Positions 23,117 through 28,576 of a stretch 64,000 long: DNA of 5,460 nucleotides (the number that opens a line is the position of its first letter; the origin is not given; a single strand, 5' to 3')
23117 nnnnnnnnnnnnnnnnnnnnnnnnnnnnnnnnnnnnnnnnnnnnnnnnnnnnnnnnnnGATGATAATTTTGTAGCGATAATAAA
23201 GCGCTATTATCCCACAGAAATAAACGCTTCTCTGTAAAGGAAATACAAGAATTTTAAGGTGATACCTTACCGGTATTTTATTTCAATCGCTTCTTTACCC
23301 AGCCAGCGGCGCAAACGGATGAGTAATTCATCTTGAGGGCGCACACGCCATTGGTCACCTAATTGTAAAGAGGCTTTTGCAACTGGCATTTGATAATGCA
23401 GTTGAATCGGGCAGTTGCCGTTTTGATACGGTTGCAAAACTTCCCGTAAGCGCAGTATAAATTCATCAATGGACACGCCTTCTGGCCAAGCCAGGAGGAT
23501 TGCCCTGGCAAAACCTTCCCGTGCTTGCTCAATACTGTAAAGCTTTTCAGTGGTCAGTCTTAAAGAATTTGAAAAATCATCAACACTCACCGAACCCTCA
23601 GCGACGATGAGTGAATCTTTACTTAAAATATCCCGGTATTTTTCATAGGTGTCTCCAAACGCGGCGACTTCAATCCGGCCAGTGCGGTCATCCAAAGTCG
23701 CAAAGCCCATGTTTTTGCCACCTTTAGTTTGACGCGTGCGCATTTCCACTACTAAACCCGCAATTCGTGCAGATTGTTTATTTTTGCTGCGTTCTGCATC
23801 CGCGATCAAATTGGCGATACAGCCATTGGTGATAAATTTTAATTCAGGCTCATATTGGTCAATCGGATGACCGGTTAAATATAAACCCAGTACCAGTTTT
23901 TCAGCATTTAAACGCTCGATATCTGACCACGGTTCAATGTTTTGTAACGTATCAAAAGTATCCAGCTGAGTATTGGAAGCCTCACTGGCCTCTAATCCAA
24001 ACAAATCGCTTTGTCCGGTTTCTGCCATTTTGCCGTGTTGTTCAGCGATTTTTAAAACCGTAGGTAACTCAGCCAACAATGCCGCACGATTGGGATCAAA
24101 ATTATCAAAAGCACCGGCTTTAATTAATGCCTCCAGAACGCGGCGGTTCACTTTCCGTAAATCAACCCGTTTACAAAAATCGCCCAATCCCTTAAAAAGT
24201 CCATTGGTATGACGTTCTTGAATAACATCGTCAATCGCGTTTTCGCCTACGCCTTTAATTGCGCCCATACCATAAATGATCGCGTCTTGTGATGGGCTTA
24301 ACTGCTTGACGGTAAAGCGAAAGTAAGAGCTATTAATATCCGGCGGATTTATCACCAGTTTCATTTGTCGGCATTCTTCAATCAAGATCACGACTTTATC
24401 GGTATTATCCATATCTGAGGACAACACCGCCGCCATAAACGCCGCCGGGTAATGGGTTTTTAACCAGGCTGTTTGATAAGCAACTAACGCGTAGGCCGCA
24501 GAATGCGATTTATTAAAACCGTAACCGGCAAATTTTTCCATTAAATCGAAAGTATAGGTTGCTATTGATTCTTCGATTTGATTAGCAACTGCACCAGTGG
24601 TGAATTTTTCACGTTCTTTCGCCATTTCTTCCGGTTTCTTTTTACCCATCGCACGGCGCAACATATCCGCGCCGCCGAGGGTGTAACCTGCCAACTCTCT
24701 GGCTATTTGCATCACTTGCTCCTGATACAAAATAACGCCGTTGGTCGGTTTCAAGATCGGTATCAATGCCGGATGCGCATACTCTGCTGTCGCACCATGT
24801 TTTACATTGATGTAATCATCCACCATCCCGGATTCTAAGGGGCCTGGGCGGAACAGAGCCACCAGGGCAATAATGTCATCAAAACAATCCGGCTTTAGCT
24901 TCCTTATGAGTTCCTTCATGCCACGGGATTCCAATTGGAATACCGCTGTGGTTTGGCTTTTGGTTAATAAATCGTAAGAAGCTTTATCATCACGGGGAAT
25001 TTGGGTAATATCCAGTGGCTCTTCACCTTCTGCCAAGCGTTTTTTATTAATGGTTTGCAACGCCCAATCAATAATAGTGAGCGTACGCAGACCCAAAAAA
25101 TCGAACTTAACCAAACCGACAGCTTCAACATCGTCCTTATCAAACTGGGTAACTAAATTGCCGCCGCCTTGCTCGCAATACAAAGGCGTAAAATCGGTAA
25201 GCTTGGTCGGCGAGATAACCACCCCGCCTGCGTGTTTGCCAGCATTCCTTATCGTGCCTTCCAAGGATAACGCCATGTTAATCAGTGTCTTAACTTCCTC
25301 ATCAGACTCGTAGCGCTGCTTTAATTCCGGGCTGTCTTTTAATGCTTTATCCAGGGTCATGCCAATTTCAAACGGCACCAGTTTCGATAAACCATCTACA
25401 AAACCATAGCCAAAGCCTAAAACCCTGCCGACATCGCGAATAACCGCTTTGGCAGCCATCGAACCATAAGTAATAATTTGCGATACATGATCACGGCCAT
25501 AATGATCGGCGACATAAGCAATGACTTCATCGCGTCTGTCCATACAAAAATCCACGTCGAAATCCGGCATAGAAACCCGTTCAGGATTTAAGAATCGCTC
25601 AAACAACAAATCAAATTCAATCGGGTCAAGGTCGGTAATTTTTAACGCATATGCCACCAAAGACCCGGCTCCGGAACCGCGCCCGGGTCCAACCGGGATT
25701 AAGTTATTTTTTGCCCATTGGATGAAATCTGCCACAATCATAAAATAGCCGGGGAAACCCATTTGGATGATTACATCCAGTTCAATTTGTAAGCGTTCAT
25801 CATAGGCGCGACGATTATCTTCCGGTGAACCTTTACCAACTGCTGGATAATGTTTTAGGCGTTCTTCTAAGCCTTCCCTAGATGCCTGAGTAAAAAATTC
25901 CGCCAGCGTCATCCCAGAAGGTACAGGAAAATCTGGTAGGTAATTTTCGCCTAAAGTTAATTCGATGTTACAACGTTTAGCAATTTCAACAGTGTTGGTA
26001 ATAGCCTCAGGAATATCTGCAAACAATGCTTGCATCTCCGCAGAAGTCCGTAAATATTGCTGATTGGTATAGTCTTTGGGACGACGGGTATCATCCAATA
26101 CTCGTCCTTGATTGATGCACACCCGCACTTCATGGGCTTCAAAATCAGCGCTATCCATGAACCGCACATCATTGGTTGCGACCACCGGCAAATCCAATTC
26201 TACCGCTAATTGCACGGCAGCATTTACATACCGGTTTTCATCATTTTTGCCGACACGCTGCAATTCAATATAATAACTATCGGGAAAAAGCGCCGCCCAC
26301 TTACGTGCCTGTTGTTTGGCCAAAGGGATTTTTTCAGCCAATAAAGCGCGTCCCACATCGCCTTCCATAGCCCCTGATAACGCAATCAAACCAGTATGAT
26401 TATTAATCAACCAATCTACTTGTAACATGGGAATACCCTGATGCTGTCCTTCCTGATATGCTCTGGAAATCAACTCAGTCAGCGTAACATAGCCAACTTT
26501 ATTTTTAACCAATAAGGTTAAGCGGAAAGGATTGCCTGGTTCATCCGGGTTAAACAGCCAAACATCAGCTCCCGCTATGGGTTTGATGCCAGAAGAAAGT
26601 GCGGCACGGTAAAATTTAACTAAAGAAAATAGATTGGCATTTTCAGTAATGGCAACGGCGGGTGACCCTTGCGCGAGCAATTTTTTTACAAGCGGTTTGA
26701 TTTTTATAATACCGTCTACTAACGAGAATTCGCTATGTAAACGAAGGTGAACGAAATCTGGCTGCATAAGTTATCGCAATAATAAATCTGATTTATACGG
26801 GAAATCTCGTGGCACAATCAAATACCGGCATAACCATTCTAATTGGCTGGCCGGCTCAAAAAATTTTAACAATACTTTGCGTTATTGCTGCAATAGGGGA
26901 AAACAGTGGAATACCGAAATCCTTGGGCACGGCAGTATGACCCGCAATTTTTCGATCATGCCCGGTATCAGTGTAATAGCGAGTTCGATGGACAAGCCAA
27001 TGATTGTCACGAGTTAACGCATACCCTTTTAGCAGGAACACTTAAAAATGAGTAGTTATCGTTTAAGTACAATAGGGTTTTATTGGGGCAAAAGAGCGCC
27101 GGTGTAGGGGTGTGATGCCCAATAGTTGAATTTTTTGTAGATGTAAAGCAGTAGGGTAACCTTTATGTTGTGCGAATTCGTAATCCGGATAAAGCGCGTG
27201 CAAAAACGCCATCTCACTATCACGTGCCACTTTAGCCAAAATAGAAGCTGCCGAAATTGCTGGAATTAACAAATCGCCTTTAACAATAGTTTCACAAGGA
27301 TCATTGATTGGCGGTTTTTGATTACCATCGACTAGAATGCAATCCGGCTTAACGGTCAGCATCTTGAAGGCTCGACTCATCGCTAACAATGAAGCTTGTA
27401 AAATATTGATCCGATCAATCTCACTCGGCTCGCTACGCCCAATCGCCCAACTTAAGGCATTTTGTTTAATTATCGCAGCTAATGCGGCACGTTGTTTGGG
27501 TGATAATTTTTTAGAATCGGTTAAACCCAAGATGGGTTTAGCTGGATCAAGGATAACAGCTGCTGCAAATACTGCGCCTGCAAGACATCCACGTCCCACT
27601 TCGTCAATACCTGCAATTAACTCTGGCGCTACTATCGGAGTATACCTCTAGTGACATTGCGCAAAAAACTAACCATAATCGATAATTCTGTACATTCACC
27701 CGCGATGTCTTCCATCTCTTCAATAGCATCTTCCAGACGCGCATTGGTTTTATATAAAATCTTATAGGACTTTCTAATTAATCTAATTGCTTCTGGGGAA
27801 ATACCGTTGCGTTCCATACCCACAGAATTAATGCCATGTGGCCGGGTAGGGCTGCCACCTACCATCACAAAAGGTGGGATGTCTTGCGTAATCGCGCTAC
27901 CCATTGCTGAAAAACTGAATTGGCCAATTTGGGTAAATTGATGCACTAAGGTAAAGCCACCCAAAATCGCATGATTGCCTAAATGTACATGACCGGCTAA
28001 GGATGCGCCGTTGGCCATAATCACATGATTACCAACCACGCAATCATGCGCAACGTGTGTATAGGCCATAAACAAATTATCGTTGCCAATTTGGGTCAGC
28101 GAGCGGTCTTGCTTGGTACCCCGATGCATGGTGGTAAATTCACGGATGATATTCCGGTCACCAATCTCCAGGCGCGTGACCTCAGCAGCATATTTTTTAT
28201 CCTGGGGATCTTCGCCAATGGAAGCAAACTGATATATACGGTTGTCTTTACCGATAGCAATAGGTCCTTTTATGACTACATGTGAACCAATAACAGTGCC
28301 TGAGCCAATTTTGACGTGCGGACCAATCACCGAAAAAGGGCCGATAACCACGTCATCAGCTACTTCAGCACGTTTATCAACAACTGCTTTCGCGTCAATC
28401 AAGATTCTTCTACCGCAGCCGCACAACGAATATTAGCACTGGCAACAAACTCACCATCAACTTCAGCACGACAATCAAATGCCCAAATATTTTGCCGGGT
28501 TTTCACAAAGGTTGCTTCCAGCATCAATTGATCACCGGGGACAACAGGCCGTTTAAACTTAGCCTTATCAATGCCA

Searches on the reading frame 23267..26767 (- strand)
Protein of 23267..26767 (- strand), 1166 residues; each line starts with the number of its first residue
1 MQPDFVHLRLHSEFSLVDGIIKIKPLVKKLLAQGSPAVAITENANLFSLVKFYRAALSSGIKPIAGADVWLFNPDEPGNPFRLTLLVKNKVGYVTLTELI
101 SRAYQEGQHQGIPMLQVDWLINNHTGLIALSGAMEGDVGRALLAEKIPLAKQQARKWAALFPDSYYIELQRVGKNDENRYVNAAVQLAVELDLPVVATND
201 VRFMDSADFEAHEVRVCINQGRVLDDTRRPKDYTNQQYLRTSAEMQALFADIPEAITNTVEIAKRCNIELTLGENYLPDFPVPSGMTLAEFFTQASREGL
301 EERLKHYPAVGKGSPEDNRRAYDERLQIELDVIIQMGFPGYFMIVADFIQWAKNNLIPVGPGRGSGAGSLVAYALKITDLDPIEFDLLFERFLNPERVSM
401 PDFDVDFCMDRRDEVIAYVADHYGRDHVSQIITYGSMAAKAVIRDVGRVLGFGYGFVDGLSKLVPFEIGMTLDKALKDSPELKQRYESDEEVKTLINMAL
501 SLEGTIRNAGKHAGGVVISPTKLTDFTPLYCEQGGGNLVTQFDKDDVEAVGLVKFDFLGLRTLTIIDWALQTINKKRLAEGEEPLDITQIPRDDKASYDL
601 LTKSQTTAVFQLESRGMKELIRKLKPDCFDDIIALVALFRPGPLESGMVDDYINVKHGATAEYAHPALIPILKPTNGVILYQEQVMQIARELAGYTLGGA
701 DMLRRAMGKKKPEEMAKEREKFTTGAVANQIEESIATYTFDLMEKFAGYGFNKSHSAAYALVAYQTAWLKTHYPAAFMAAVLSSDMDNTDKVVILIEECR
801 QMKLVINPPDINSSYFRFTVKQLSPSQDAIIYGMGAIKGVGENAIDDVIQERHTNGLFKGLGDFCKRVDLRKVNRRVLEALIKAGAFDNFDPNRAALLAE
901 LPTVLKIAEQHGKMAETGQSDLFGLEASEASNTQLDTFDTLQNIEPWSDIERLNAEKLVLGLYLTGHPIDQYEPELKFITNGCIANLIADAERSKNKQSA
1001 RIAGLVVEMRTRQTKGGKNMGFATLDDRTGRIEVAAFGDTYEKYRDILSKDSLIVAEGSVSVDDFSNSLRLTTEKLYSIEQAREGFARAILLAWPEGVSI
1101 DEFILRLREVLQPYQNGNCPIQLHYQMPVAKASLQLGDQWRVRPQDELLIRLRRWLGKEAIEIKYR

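Call 114: search_protein_families(library=pfam, proteins=[window:23267-26767:-], max_evalue=1e-8)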
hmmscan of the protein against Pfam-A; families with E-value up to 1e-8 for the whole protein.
window:23267-26767:- (1166 aa): 6 families
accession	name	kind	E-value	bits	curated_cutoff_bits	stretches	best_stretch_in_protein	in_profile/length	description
PF07733.18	DNA_pol3_alpha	-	5.9e-104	347.7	23.9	1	292-559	3-260/260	Bacterial DNA polymerase III alpha NTPase domain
PF17657.6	DNA_pol3_finger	-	2.6e-63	212.7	22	1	562-729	1-165/166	Bacterial DNA polymerase III alpha subunit finger domain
PF02811.25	PHP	-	3.2e-41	141.8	26.4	1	7-171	1-163/164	PHP domain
PF14579.12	HHH_6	-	2.8e-30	104.8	25.6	1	804-897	2-90/90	Helix-hairpin-helix motif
PF20914.2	DNA_pol_IIIA_C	-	9.4e-17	61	22.5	1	1106-1157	1-52/52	DNA polymerase III subunit alpha, C-terminal domain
PF01336.31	tRNA_anti-codon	-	1.5e-11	44.5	27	1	1001-1071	2-67/75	OB-fold nucleic acid binding domain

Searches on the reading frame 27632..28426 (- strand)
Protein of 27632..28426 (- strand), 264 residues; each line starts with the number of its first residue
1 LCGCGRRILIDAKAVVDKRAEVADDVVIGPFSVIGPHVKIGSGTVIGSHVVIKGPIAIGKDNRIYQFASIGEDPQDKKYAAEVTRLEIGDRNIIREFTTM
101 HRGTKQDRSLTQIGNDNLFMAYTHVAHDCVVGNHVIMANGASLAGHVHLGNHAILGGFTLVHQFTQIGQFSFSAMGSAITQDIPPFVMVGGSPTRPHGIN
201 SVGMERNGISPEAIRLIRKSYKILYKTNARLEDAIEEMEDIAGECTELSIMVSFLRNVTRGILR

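Call 113: search_protein_families(library=pfam, proteins=[window:27632-28426:-], max_evalue=0.00001)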
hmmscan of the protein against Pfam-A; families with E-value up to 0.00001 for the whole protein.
window:27632-28426:- (264 aa): 2 families
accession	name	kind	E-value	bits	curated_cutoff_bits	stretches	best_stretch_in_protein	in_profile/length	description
PF00132.30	Hexapep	-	2e-26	91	27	2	21-54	3-36/36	Bacterial transferase hexapeptide (six repeats)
PF13720.11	Acetyltransf_11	-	2.8e-25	88.9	24.5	1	182-262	1-81/82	Udp N-acetylglucosamine O-acyltransferase; Domain 2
